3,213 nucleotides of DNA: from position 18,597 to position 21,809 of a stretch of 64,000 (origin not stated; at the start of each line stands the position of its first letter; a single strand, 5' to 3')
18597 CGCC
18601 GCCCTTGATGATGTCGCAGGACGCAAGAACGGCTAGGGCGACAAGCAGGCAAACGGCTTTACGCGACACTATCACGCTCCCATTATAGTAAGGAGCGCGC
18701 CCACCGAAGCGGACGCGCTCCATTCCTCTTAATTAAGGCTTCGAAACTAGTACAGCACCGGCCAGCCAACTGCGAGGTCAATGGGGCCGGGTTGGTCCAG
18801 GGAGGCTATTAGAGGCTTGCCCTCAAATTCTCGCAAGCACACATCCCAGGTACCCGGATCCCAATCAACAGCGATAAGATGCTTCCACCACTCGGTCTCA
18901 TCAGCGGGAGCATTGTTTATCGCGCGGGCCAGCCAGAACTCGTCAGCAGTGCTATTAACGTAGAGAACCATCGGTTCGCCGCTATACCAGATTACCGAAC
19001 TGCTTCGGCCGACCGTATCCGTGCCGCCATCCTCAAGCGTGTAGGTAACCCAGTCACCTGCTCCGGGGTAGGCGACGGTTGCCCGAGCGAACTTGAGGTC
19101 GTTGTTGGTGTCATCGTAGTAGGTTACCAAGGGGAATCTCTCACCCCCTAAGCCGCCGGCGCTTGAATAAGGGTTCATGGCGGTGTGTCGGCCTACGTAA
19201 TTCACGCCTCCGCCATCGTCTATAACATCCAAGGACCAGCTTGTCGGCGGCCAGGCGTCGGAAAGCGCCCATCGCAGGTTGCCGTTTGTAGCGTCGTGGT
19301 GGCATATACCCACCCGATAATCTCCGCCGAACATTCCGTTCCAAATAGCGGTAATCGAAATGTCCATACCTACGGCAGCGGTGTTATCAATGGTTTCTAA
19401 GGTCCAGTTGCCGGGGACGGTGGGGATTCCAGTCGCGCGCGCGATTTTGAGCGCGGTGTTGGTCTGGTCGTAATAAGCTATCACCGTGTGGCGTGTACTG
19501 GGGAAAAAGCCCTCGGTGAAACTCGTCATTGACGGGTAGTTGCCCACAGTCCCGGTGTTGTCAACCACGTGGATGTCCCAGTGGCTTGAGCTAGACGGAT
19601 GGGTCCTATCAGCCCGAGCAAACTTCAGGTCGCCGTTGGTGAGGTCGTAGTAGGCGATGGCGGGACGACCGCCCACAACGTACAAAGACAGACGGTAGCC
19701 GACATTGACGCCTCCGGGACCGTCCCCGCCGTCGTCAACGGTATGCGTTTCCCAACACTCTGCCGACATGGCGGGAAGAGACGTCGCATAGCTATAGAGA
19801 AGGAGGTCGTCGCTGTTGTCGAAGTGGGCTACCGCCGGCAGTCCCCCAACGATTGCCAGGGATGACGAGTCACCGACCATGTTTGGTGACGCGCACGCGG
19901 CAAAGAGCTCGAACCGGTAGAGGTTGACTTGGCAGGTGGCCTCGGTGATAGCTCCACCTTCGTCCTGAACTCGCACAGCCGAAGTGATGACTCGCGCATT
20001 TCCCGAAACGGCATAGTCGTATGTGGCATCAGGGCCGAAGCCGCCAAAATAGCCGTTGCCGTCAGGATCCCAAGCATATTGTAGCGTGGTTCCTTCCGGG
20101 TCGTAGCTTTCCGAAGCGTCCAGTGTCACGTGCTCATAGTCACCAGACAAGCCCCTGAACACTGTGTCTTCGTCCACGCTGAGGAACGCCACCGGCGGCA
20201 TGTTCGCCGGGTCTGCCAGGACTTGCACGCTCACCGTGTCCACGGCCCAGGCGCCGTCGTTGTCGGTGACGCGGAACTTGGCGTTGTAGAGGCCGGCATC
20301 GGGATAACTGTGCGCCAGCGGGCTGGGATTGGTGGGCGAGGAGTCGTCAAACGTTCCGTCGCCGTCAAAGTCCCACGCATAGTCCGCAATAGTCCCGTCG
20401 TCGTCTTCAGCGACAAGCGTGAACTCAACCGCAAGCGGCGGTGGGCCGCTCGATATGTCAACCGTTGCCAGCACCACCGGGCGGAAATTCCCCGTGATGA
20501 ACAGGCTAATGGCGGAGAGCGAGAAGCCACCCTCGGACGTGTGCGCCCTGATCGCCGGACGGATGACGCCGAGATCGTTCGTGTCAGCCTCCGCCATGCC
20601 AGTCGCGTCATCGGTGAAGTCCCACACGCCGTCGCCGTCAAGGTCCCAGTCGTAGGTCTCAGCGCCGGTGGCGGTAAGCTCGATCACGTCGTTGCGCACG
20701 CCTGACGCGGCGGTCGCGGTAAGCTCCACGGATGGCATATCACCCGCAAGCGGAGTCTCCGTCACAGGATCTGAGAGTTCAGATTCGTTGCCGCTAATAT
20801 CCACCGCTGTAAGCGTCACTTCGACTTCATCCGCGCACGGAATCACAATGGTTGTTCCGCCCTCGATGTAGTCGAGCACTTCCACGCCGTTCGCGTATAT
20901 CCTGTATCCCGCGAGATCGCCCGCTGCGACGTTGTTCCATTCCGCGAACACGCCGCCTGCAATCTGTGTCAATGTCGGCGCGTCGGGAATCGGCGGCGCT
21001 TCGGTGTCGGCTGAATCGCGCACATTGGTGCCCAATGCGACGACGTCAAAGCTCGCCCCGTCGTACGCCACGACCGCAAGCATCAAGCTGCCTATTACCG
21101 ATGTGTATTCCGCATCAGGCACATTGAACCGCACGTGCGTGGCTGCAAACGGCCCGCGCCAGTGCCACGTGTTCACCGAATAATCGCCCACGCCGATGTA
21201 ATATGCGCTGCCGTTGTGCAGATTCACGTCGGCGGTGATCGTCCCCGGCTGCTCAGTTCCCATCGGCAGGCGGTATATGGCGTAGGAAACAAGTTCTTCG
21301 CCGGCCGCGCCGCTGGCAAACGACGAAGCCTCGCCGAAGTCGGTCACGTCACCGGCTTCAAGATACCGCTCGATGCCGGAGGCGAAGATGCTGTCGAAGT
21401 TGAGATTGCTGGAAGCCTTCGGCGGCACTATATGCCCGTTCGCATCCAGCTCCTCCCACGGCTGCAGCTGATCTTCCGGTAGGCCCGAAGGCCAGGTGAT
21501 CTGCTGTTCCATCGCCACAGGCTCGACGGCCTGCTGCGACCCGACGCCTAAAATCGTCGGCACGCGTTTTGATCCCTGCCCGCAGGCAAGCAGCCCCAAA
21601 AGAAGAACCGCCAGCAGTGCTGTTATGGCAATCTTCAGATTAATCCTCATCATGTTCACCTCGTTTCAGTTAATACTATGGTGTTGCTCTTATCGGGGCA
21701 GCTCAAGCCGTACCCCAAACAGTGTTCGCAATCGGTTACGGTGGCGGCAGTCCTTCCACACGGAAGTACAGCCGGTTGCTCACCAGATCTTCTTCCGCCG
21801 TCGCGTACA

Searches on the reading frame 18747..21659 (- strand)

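Call 65: search_protein_families(library=pfam, proteins=[window:18747-21659:-], max_evalue=0.00001)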
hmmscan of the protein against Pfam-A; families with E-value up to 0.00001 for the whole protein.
window:18747-21659:- (970 aa): 3 families
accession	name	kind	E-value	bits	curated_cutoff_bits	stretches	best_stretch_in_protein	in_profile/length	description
PF18911.6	PKD_4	-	8.2e-13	48.7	27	1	393-480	3-85/85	PKD domain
PF22352.2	K319L-like_PKD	-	2.8e-10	40.5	27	0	414-480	17-84/84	K319L-like, PKD domain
PF00801.26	PKD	-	1.7e-09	38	23.5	1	405-472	11-73/80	PKD domain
